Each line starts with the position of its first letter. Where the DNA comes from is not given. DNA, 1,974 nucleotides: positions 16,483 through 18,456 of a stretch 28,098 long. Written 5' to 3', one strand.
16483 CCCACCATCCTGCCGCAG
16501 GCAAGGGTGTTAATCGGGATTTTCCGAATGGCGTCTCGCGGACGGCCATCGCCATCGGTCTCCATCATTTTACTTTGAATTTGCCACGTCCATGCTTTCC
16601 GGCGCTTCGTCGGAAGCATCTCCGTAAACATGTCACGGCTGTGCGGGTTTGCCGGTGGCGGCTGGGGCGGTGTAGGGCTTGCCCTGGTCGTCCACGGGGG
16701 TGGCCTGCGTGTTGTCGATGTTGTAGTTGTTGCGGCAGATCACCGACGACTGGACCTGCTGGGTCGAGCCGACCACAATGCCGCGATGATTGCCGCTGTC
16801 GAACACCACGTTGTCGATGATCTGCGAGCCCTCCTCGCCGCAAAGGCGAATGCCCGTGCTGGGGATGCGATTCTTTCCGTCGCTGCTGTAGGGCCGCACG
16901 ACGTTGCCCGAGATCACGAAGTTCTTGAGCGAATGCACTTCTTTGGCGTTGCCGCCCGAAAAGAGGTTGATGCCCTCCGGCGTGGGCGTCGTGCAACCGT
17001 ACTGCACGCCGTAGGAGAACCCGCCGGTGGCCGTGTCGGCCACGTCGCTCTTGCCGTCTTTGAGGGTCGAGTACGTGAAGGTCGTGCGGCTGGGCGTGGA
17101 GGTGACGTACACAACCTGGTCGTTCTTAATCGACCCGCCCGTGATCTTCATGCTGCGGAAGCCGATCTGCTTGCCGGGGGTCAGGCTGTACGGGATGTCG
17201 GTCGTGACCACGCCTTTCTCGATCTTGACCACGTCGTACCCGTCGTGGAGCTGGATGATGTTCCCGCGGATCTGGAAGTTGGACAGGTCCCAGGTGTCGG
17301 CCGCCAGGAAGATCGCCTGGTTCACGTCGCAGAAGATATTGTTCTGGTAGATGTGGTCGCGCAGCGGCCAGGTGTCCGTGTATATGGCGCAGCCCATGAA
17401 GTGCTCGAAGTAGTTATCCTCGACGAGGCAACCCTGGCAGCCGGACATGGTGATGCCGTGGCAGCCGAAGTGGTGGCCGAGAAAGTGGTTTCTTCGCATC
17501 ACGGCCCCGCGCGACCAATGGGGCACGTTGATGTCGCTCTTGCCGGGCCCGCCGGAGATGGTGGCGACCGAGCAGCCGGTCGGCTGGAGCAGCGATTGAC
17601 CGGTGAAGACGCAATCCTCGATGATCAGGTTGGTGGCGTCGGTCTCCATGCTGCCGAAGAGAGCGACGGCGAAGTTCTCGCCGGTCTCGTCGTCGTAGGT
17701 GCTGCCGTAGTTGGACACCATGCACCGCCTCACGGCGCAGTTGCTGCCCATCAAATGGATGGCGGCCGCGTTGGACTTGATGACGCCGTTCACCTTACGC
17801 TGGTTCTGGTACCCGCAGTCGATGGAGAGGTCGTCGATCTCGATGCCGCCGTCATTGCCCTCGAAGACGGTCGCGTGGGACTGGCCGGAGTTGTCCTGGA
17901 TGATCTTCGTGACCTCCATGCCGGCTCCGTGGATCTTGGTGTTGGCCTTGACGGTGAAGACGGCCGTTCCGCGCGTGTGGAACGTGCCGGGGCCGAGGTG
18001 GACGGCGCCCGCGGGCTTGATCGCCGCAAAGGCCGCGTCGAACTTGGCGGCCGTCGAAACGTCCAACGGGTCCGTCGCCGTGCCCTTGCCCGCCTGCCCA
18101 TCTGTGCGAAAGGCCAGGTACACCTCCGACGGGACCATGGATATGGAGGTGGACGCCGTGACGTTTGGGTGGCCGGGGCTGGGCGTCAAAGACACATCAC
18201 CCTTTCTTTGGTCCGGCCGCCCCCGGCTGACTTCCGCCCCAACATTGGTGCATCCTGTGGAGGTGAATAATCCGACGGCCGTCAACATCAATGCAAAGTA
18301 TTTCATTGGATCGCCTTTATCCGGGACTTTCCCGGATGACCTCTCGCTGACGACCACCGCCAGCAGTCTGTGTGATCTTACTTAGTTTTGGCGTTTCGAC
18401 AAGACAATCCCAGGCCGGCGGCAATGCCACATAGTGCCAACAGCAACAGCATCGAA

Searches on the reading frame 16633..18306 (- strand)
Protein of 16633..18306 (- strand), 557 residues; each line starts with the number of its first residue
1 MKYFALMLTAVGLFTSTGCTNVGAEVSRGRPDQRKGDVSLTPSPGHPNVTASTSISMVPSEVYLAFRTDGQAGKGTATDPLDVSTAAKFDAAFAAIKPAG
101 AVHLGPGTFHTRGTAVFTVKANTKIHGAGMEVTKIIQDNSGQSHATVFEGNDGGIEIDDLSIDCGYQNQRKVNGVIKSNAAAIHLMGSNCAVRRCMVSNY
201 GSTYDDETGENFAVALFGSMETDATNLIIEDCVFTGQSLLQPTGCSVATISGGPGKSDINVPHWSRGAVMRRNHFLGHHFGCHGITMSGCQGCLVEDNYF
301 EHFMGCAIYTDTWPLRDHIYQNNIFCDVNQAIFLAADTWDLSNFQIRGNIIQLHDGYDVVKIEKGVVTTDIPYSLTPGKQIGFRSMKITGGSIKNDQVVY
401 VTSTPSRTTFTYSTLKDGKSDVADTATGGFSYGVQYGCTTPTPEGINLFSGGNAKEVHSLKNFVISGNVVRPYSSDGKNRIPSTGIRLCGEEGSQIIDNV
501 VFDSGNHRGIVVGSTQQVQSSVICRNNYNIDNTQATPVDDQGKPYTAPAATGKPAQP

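Call 12: search_protein_families(library=pfam, proteins=[window:16633-18306:-])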
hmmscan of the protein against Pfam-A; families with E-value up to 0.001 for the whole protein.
window:16633-18306:- (557 aa): 0 families

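Call 46: find_homologous_proteins(query=window:16633-18306:-, max_evalue=1e-10)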
Query window:16633-18306:- (557 aa): 43 proteins with E <= 1e-10 among 8000 candidates.
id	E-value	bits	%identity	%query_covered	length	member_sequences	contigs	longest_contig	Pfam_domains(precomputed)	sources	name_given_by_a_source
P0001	0.0e+0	1188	93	99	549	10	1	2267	-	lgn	-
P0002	1.7e-270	917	85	84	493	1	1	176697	-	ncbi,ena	-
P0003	2.7e-230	784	69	87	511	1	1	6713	-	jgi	jgi:hypothetical protein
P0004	4.6e-230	783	69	89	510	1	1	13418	PF13229.13,PF05048.20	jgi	jgi:hypothetical protein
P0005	5.6e-230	783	68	91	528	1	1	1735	PF13229.13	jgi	jgi:hypothetical protein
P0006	5.6e-229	780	70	87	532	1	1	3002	-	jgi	jgi:hypothetical protein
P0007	8.5e-229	779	68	88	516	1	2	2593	PF13229.13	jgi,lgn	jgi:hypothetical protein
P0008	7.8e-228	776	67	89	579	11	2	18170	PF13229.13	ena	-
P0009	5.8e-227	773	67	89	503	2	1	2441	PF13229.13,PF05048.20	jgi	-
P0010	3.0e-220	751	68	86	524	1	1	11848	PF13229.13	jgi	jgi:hypothetical protein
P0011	3.1e-219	747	66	89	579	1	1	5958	PF13229.13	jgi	jgi:hypothetical protein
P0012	5.8e-205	700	63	89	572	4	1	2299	PF13229.13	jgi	-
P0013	1.4e-183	630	68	72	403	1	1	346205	PF13229.13,PF05048.20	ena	-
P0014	1.3e-165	570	53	87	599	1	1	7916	PF13229.13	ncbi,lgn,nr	ncbi:MAG: hypothetical protein NTW87_11180 [Planctomycetota bacterium]|nr:hypothetical protein [Plan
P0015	7.8e-164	565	67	67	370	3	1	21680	PF13229.13,PF05048.20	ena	-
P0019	7.1e-161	555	52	86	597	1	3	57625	-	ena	-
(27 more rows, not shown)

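Call 47: find_encoding_contigs(protein=P0002, flank=10000, max_places=4)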
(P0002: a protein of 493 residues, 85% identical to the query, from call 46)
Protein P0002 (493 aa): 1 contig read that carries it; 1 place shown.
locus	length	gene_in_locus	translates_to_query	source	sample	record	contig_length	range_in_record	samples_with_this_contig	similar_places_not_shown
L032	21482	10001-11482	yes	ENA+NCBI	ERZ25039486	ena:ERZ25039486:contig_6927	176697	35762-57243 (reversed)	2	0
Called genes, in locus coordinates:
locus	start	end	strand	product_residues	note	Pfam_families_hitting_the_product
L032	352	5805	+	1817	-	PF12256:TcdB_toxin_midN (faint), PF13517:FG-GAP_3, PF14779:BBS1 (faint), PF13517:FG-GAP_3, PF01839:FG-GAP (weak), PF13517:FG-GAP_3, PF01839:FG-GAP (weak), PF13517:FG-GAP_3, +1 more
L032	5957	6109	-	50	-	-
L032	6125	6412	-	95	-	-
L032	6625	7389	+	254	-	-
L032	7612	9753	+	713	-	-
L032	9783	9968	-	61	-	-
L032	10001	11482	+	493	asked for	-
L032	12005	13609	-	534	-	PF12481:DUF3700, PF13522:GATase_6, PF13537:GATase_7, PF00733:Asn_synthase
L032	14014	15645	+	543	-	PF12891:Glyco_hydro_44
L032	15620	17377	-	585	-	PF07944:Beta-AFase-like_GH127_cat, PF20736:Glyco_hydro127M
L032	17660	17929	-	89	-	-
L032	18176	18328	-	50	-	-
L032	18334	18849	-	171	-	-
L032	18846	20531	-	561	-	PF07602:DUF1565 (faint), PF22842:Pel9A-like_beta_helix, PF05048:NosD, PF13229:Beta_helix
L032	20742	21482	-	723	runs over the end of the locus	PF21910:GH85_C (faint), PF24489:Ig_J_second (faint), PF25833:Fn3_SaeA_3rd (faint), PF00041:fn3 (weak), PF04151:PPC (weak)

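Call 48: find_encoding_contigs(protein=P0013, flank=10000, max_places=4)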
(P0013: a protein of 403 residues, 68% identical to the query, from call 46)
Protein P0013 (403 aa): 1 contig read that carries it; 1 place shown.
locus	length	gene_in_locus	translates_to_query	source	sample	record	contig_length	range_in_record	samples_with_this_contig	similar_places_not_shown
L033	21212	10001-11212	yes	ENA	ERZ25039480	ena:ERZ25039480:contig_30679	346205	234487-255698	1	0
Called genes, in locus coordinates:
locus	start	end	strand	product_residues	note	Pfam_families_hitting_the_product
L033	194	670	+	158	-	-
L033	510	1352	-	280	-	-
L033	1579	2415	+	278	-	-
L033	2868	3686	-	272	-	PF01882:DUF58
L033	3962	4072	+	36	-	-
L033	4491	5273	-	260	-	PF20030:bpMoxR, PF07726:AAA_3, PF07728:AAA_5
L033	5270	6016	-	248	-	PF00763:THF_DHG_CYH, PF02882:THF_DHG_CYH_C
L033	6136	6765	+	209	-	-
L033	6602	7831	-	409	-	PF02894:GFO_IDH_MocA_C (weak), PF22725:GFO_IDH_MocA_C3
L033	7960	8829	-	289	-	-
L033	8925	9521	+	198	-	-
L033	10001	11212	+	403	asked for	PF13229:Beta_helix (faint), PF05048:NosD (faint)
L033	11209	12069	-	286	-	PF09370:PEP_hydrolase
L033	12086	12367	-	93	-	-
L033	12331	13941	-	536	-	PF13646:HEAT_2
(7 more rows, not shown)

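Call 49: find_encoding_contigs(protein=P0019, flank=10000, max_places=4)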
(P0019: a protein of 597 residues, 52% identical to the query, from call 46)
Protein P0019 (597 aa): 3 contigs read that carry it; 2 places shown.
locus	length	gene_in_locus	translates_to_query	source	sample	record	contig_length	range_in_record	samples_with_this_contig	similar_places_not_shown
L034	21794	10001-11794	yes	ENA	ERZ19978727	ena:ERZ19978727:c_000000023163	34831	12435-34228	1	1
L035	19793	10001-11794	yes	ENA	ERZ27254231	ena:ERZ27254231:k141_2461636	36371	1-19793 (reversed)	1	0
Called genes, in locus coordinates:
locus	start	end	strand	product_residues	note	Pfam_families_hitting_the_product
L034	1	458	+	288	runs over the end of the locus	PF06114:Peptidase_M78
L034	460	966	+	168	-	-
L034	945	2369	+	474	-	PF00149:Metallophos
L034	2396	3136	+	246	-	-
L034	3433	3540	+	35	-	-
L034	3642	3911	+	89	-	-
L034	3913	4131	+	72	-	-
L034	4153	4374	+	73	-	-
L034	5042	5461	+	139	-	PF01934:HepT-like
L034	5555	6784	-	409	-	PF01208:URO-D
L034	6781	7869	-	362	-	PF01408:GFO_IDH_MocA, PF02894:GFO_IDH_MocA_C, PF22725:GFO_IDH_MocA_C3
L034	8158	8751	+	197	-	-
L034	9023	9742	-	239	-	PF07963:N_methyl, PF07596:SBP_bac_10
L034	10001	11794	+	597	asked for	-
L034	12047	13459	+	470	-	PF13304:AAA_21 (faint), PF13175:AAA_15, PF12476:DUF3696 (faint)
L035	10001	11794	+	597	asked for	-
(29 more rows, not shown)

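Call 53: find_encoding_contigs(protein=P0004, flank=10000, max_places=4)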
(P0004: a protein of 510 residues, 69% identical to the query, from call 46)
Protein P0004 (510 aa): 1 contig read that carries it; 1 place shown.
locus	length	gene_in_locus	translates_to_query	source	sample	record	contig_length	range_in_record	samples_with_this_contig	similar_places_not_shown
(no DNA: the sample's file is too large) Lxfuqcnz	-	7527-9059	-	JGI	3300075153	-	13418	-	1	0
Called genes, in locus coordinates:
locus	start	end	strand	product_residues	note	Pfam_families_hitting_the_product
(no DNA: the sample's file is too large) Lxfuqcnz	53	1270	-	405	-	PF00072:Response_reg, PF01656:CbiA (weak), PF13614:AAA_31 (faint)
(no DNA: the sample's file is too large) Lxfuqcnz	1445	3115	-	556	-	PF13629:T2SS-T3SS_pil_N, PF00263:Secretin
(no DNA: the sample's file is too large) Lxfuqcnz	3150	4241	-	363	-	PF08666:SAF, PF16976:RcpC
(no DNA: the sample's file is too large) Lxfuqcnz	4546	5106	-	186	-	PF01478:Peptidase_A24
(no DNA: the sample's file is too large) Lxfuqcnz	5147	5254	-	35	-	-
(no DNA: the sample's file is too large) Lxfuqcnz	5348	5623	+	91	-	-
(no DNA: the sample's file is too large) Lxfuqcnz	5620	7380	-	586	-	PF12708:Pect-lyase_RHGA_epim, PF00295:Glyco_hydro_28, PF13229:Beta_helix (faint)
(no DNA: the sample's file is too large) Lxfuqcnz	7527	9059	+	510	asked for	PF13229:Beta_helix (faint), PF05048:NosD (faint)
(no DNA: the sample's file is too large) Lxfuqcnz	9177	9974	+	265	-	-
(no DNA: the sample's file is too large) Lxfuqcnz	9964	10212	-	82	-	PF03683:UPF0175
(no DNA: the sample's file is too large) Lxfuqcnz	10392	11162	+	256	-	PF06283:ThuA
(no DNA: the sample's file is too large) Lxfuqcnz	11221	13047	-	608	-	-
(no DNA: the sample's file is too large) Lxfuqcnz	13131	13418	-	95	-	?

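Call 54: find_encoding_contigs(protein=P0008, flank=10000, max_places=4)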
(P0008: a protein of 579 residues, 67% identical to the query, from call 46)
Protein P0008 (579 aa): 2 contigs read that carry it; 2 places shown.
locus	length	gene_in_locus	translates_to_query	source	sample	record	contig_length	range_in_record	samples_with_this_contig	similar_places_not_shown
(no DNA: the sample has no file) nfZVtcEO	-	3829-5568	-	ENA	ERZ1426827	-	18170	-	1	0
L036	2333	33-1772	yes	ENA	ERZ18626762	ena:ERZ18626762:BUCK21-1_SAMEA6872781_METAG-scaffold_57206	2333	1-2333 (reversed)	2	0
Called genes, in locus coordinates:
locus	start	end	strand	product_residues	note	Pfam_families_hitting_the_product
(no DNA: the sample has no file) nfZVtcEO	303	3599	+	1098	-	PF13185:GAF_2, PF00989:PAS, PF08448:PAS_4, PF13426:PAS_9, PF13188:PAS_8, PF08447:PAS_3, PF13426:PAS_9, PF02518:HATPase_c, +4 more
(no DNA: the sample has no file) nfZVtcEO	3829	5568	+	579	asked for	PF13229:Beta_helix (faint)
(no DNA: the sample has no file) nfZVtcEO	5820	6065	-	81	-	-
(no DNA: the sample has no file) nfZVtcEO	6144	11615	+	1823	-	-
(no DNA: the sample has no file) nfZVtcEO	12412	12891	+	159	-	PF22842:Pel9A-like_beta_helix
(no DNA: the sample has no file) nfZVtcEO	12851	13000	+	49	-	PF22842:Pel9A-like_beta_helix (weak)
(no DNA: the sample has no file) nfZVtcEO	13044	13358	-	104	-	-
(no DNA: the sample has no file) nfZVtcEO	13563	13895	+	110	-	PF22263:DUF6951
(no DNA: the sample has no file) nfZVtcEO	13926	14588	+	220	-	PF04542:Sigma70_r2, PF08281:Sigma70_r4_2, PF04545:Sigma70_r4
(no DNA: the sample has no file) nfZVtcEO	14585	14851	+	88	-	PF13490:zf-HC2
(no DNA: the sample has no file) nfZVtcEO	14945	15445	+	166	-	PF02001:DUF134, PF27353:MJ0401 (weak)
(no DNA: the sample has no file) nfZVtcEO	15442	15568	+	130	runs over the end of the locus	PF02579:Nitro_FeMo-Co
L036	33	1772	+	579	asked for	PF13229:Beta_helix (faint)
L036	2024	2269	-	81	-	-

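Call 55: find_encoding_contigs(protein=P0010, flank=10000, max_places=4)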
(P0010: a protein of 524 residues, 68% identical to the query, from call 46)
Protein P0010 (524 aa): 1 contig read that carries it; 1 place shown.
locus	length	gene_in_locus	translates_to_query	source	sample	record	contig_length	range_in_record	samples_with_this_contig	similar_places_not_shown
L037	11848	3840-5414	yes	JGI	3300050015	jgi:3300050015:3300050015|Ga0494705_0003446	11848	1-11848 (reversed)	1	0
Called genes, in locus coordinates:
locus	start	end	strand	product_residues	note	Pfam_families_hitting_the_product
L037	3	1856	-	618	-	?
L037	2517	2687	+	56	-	-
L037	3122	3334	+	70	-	PF07719:TPR_2 (faint), PF00515:TPR_1 (faint)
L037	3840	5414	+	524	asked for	PF13229:Beta_helix (faint)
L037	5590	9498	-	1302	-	-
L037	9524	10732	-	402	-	-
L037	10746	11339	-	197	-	-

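Call 66: list_cluster_members(proteins=[P0002, P0014, P0001])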
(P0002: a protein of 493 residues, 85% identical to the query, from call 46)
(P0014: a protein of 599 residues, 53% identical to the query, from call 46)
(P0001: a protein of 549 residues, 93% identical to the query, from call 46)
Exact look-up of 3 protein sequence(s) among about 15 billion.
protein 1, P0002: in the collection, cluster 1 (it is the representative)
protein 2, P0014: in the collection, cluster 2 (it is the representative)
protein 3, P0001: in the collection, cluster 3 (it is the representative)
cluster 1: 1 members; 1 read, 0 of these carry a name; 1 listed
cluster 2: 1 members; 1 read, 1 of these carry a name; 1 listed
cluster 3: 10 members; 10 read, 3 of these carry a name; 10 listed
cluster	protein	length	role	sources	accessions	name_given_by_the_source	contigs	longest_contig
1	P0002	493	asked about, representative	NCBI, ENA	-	-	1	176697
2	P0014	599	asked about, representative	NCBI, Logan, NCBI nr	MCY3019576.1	MAG: hypothetical protein NTW87_11180 [Planctomycetota bacterium] | hypothetical protein [Planctomycetota bacterium]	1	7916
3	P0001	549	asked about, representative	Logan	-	-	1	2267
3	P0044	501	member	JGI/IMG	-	hypothetical protein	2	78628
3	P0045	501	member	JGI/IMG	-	hypothetical protein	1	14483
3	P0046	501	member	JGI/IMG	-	hypothetical protein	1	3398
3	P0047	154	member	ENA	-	-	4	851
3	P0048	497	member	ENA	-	-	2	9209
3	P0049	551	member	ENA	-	-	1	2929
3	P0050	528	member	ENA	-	-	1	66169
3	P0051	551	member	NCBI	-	-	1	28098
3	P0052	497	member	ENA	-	-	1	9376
